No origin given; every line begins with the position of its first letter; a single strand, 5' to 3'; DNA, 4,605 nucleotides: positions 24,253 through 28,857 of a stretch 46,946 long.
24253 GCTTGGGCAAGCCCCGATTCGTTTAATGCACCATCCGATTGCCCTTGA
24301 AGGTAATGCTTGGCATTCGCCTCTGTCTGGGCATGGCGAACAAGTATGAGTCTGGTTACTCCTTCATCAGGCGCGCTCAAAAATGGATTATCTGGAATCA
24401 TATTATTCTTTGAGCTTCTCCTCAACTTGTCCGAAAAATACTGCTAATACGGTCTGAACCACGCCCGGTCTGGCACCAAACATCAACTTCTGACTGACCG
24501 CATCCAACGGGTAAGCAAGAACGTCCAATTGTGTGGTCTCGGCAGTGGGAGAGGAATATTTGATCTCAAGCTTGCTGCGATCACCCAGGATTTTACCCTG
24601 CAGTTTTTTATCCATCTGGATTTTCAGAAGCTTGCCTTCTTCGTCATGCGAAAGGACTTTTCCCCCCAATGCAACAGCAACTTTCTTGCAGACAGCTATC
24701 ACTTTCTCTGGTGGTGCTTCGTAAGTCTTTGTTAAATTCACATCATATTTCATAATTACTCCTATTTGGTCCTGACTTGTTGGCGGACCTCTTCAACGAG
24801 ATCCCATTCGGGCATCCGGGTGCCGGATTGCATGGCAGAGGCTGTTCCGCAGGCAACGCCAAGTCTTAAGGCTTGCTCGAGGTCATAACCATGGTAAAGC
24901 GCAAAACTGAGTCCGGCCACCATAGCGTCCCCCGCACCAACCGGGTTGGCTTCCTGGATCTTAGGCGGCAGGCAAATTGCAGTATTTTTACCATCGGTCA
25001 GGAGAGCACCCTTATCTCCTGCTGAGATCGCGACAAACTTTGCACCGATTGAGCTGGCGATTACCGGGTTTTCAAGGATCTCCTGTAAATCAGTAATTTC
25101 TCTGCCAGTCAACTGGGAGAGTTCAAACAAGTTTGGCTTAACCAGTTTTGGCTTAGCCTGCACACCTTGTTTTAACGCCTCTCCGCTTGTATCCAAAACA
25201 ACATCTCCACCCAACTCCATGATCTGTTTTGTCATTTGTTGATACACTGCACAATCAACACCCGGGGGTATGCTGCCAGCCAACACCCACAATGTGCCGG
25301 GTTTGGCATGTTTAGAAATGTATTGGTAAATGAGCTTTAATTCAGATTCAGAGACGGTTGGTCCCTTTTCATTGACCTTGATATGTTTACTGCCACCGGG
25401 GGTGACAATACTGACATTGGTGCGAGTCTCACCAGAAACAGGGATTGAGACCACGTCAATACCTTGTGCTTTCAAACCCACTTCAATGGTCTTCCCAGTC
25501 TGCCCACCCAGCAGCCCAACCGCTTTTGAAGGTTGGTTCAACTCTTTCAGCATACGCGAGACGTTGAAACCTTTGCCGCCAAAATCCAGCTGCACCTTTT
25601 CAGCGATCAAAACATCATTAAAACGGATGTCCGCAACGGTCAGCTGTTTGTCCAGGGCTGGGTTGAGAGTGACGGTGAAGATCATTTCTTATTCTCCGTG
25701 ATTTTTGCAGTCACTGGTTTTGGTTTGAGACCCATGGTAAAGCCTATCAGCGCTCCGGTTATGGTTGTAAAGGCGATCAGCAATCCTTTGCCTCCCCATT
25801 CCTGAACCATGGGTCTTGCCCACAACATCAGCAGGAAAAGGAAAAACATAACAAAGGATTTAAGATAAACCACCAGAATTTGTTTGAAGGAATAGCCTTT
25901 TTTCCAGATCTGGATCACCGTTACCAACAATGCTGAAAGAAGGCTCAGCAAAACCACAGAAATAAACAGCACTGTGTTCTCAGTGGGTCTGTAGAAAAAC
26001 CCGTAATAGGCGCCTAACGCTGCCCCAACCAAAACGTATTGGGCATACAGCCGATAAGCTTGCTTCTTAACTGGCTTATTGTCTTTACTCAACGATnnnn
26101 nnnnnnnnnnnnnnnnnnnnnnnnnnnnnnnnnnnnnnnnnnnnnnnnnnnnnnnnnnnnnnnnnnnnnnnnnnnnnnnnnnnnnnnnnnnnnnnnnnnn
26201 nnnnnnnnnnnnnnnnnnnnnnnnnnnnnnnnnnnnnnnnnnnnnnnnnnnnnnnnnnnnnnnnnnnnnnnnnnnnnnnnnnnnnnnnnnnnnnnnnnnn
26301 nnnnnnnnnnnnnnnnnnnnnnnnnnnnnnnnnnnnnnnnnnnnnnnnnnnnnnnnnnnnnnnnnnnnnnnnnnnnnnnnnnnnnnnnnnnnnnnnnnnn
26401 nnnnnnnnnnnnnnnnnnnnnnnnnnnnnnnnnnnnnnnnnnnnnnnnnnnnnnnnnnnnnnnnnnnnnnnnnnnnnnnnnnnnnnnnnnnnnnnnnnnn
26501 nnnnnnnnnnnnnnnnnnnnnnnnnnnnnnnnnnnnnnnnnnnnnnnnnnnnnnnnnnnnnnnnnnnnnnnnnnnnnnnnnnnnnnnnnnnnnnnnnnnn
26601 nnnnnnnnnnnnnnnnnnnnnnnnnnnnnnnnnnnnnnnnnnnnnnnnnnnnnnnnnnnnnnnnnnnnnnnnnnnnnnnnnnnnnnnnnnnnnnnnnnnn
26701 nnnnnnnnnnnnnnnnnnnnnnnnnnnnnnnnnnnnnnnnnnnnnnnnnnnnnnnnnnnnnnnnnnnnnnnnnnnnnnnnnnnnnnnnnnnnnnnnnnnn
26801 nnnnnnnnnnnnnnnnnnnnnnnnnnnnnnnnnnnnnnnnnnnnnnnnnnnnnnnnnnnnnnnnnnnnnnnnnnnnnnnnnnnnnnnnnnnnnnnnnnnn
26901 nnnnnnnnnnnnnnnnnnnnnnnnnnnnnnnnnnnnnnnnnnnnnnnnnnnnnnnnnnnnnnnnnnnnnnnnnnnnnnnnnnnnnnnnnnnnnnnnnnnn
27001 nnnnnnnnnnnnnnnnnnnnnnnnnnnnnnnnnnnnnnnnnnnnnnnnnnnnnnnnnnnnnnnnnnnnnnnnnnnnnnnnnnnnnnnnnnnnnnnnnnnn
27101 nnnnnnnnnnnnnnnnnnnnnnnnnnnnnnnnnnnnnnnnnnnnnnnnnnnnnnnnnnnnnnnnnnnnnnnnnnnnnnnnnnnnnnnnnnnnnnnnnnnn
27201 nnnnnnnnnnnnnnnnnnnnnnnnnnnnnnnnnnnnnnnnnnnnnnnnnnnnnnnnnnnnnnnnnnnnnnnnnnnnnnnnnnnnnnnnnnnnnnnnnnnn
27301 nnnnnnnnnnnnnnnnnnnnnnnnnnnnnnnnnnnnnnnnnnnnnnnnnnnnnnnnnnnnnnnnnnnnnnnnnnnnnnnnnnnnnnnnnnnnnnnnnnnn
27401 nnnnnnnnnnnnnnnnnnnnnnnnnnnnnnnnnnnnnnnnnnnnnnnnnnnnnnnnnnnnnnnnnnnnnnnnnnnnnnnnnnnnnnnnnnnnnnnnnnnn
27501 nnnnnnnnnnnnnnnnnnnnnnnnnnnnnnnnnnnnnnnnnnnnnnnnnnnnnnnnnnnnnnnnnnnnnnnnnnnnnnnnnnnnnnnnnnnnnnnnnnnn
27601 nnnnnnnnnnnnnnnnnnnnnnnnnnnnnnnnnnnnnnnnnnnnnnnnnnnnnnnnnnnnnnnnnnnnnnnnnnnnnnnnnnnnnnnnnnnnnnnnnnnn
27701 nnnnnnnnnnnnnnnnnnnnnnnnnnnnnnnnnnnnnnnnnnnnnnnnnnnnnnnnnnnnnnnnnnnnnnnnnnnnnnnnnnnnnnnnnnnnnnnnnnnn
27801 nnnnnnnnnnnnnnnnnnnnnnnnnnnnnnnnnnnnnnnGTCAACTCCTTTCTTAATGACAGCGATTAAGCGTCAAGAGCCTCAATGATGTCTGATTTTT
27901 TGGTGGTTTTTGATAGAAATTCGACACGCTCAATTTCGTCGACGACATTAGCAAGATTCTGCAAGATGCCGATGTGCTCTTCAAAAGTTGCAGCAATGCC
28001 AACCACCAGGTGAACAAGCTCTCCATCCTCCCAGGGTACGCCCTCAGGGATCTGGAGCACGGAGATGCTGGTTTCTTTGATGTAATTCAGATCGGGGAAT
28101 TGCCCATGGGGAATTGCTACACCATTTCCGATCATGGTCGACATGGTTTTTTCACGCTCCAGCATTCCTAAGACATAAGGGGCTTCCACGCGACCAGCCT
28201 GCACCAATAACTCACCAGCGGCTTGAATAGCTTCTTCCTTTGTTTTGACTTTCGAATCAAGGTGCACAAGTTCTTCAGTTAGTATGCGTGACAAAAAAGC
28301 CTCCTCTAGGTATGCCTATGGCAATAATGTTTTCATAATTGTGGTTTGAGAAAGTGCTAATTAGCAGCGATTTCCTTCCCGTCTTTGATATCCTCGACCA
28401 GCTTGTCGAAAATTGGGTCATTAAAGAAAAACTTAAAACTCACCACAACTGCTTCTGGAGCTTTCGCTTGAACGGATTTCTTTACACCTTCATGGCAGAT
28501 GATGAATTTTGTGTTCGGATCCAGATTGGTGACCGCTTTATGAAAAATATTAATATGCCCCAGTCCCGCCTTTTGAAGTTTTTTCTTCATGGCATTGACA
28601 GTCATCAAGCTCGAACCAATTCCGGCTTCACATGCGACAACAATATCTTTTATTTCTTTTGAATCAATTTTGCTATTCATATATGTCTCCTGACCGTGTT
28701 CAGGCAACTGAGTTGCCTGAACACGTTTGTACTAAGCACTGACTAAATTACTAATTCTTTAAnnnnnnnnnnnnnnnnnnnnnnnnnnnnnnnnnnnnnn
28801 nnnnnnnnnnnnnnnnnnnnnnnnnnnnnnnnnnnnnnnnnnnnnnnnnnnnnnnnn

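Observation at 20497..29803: Eleven-gene operon: split mannitol-family PTS with no MtlD, joined to SorE-like reductase, FruK, NanE, Gfo/Idh/MocA, phosphatase and FGGY kinase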

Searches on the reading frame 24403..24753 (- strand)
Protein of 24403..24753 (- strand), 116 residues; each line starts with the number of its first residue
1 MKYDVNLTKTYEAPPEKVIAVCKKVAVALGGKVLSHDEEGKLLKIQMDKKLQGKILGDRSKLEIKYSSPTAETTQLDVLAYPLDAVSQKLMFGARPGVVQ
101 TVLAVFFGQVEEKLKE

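Call 3: search_protein_families(library=pfam, proteins=[window:24403-24753:-], max_evalue=0.01)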
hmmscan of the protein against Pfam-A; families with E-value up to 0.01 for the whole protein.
window:24403-24753:- (116 aa): 0 families

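Call 4: search_protein_families(library=ncbifam, proteins=[window:24403-24753:-], max_evalue=0.01)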
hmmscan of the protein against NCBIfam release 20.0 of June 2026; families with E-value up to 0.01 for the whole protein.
window:24403-24753:- (116 aa): 0 families

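Call 60: find_homologous_proteins(query=window:24403-24753:-, max_evalue=0.001)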
Query window:24403-24753:- (116 aa): 196 proteins with E <= 0.001 among 230 candidates; the best 120 are listed.
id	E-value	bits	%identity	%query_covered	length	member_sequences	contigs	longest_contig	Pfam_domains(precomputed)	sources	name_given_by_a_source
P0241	2.7e-66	238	99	100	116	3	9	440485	-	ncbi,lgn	ncbi:MAG: hypothetical protein AAGU15_01520 [Anaerolineaceae bacterium]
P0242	5.4e-58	212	89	100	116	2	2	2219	-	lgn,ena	-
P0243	1.7e-56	207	87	100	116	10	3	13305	-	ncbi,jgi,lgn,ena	-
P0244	1.5e-55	204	86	99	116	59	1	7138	-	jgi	-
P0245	3.5e-55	202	84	100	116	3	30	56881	-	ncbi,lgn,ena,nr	ncbi:MAG: hypothetical protein PHW11_05635 [Anaerolineaceae bacterium]|nr:hypothetical protein [Anae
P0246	5.0e-55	202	86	99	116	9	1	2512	-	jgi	jgi:hypothetical protein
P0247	2.6e-54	200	82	100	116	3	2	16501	-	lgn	-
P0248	4.7e-54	199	81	100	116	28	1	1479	-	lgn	-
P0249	9.0e-54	198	81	100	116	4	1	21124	-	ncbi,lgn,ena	-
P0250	1.9e-53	197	80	100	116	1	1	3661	-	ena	-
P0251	2.2e-53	197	80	100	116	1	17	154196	-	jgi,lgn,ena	-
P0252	3.2e-53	196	80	100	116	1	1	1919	-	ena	-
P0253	3.3e-53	196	81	100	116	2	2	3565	-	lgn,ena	-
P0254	3.2e-50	187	78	99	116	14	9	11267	-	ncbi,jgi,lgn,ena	ncbi:MAG: hypothetical protein WDA04_05925 [Anaerolineaceae bacterium]|jgi:hypothetical protein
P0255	1.5e-49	184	78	99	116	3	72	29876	-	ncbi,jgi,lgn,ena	-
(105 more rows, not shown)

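Call 63: search_protein_families(library=pfam, alignment_id=A5, max_evalue=1)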
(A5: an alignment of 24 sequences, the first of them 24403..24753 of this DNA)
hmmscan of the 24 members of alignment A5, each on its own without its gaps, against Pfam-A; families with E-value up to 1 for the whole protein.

A. member 1, window:24403-24753:- (116 aa): 0 families

B. families by the number of members that match (of 24 scanned): 10 families
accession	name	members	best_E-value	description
PF11528.13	DUF3224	2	0.02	Protein of unknown function (DUF3224)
PF12092.13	DUF3568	2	0.023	Protein of unknown function (DUF3568)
PF21166.2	LSM12_LSM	2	0.076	LSM12, LSM domain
PF15469.12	Sec5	2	0.087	Exocyst complex component Sec5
PF09813.14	Coa3_cc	1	0.023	Cytochrome c oxidase assembly factor 3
PF09588.16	YqaJ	1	0.027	YqaJ-like viral recombinase domain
PF16946.11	Porin_OmpG_1_2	1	0.072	OMPG-porin 1 family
PF03843.18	Slp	1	0.085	Outer membrane lipoprotein Slp family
PF05005.20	Ocnus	1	0.11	Janus/Ocnus family (Ocnus)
PF25362.1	bPH_11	1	0.29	Bacterial PH domain-like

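Call 67: predict_structure(alignment_id=A5)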
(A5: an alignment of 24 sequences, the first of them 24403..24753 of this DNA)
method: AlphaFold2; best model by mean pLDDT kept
length: 116 residues; sequences in the alignment: 24
mean_pLDDT: 87.3   pTM: 0.74
mean pLDDT of the five models: 87.3, 86.2, 84.2, 82.6, 80.0
residues with pLDDT >= 90: 48; 70-90: 66; 50-70: 2; < 50: 0
segments of 3 or more residues with pLDDT < 50: none
pLDDT, mean of each block of 10 residues (from residue 1): 84 88 91 87 90 83 89 89 86 83 90 85
secondary structure, 60 per line:
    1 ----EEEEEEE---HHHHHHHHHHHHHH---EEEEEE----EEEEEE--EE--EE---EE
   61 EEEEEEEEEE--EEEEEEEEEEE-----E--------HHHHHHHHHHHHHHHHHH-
elements in order: E5-11 H15-28 E32-37 E42-47 E59-70 E73-83 H98-115

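Call 69: fold_search(model_id=the predicted structure, library=pdb)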
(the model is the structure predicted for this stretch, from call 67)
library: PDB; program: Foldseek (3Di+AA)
matches with E <= 10: 1533; with E <= 0.001: 38
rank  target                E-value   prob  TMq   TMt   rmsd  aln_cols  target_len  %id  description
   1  3tfz_F                3.4e-05  1.00  0.46  0.36   8.7       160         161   14  Crystal structure of Zhui aromatase/cyclase from Streptomcyes sp. R1128 (released 2011-09-14)
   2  3tfz_E                4.4e-05  1.00  0.45  0.34   7.6       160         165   16  Crystal structure of Zhui aromatase/cyclase from Streptomcyes sp. R1128 (released 2011-09-14)
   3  2yh6_A                9.6e-05  1.00  0.54  0.58   4.6       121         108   12  Structure of the N-terminal domain of BamC from E. coli (released 2011-05-25)
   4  3tfz_A                1.2e-04  1.00  0.42  0.32   7.4       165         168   14  Crystal structure of Zhui aromatase/cyclase from Streptomcyes sp. R1128 (released 2011-09-14)
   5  2flh_D                2.4e-04  1.00  0.59  0.47   6.2       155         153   14  Crystal structure of cytokinin-specific binding protein from mung bean in complex with cytokinin (released 2006-11-21)
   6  4q0k                  2.6e-04  1.00  0.56  0.45   5.8       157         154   14  Crystal Structure of Phytohormone Binding Protein from Medicago truncatula in complex with gibberellic acid (GA3) (released 2014-04-23)
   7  2yh6_B                2.7e-04  1.00  0.57  0.61   4.1       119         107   13  Structure of the N-terminal domain of BamC from E. coli (released 2011-05-25)
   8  6stb_B                2.9e-04  1.00  0.57  0.44   5.3       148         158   12  Crystal structure of the strawberry pathogenesis-related 10 (PR-10) Fra a 1.02 protein, Q64W mutant (released 2019-12-18)
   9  4c9c_A                3.3e-04  1.00  0.53  0.42   6.0       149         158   13  Crystal Structure of the Strawberry Pathogenesis-Related 10 (PR-10) Fra a 1E protein (Form A) (released 2013-10-16)
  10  3tfz_B                3.5e-04  1.00  0.42  0.33   7.3       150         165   15  Crystal structure of Zhui aromatase/cyclase from Streptomcyes sp. R1128 (released 2011-09-14)
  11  4n3e_A                3.7e-04  1.00  0.48  0.38   8.4       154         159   14  Crystal structure of Hyp-1, a St John's wort PR-10 protein, in complex with 8-anilino-1-naphthalene sulfonate (ANS) (released 2014-02-26)
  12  2yh6_D                4.2e-04  1.00  0.53  0.54   4.9       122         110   12  Structure of the N-terminal domain of BamC from E. coli (released 2011-05-25)
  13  8uds                  4.2e-04  1.00  0.45  0.38   7.0       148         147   14  The Crystal Structure of CoxG from M. smegmatis, minus lipid anchoring C-terminus. (released 2024-10-02)
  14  2rer                  4.2e-04  1.00  0.46  0.38   7.8       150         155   14  Crystal structure of the aromatase/cyclase domain of TcmN from Streptomyces glaucescens (released 2008-04-22)
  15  3tfz_C                4.2e-04  1.00  0.44  0.34   7.1       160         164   15  Crystal structure of Zhui aromatase/cyclase from Streptomcyes sp. R1128 (released 2011-09-14)
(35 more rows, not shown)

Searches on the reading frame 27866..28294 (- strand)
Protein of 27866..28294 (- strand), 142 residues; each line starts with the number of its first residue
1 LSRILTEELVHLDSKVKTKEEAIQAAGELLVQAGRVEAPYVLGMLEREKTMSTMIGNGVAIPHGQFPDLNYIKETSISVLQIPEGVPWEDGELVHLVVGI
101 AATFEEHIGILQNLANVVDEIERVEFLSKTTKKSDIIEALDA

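Call 3: search_protein_families(library=pfam, proteins=[window:27866-28294:-], max_evalue=0.01)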
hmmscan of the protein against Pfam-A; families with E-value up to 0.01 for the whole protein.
window:27866-28294:- (142 aa): 1 family
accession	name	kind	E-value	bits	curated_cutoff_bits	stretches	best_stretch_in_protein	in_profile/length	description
PF00359.27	PTS_EIIA_2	-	4.6e-35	121.1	27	1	4-141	2-142/144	Phosphoenolpyruvate-dependent sugar phosphotransferase system, EIIA 2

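Call 4: search_protein_families(library=ncbifam, proteins=[window:27866-28294:-], max_evalue=0.01)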
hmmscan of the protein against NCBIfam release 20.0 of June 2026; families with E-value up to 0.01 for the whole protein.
window:27866-28294:- (142 aa): 10 families
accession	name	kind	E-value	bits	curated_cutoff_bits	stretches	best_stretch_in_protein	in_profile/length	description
NF008319.0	PRK11109.1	equivalog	5e-38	131.4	302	1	5-140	4-139/376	fused PTS fructose transporter subunit IIA/HPr protein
NF010351.0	PRK13779.1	equivalog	8.8e-33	113.9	766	1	5-136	4-135/503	bifunctional PTS system fructose-specific transporter subunit IIA/HPr protein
NF011663.0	PRK15083.1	subfamily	3.5e-32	111.2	589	1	5-141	497-635/639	PTS mannitol transporter subunit IICBA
TIGR00848.1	fruA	subfamily_domain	1.2e-16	60.8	103.5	1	5-117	2-119/129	fructose PTS transporter subunit IIA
NF007293.0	PRK09765.1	equivalog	3.6e-13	48.9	763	1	3-141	6-150/639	PTS 2-O-a-mannosyl-D-glycerate transporter subunit IIABC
TIGR01419.1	nitro_reg_IIA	equivalog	9.1e-10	38.6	138.7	1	2-131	3-134/145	PTS IIA-like nitrogen regulatory protein PtsN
NF008145.0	PRK10896.1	equivalog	5e-07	29.6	221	1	2-68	11-78/161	PTS IIA-like nitrogen regulatory protein PtsN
NF007694.0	PRK10372.1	equivalog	7.8e-07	29.3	187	1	8-139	11-146/154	PTS ascorbate transporter subunit IIA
NF007389.0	PRK09913.1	equivalog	1.6e-06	28.1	151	1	4-118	3-121/148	PTS fructose transporter subunit IIA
NF007358.0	PRK09854.1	equivalog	0.00039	20.6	192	1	20-131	22-135/147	PTS mannitol transporter subunit IIA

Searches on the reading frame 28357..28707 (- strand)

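Call 3: search_protein_families(library=pfam, proteins=[window:28357-28707:-], max_evalue=0.01)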
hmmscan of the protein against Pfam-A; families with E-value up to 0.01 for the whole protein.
window:28357-28707:- (116 aa): 1 family
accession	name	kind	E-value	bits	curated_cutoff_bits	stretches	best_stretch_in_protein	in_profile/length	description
PF02302.22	PTS_IIB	-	5.7e-09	36.9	23.6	1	22-94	2-78/90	PTS system, Lactose/Cellobiose specific IIB subunit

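Call 4: search_protein_families(library=ncbifam, proteins=[window:28357-28707:-], max_evalue=0.01)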
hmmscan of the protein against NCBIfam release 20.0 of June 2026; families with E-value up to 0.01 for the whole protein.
window:28357-28707:- (116 aa): 2 families
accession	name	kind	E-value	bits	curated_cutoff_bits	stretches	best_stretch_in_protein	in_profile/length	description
NF011663.0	PRK15083.1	subfamily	1.9e-20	72.5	589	1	10-113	369-472/639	PTS mannitol transporter subunit IICBA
NF007094.0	PRK09548.1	equivalog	3.4e-06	25.8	687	1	11-108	494-593/598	PTS ascorbate-specific subunit IIBC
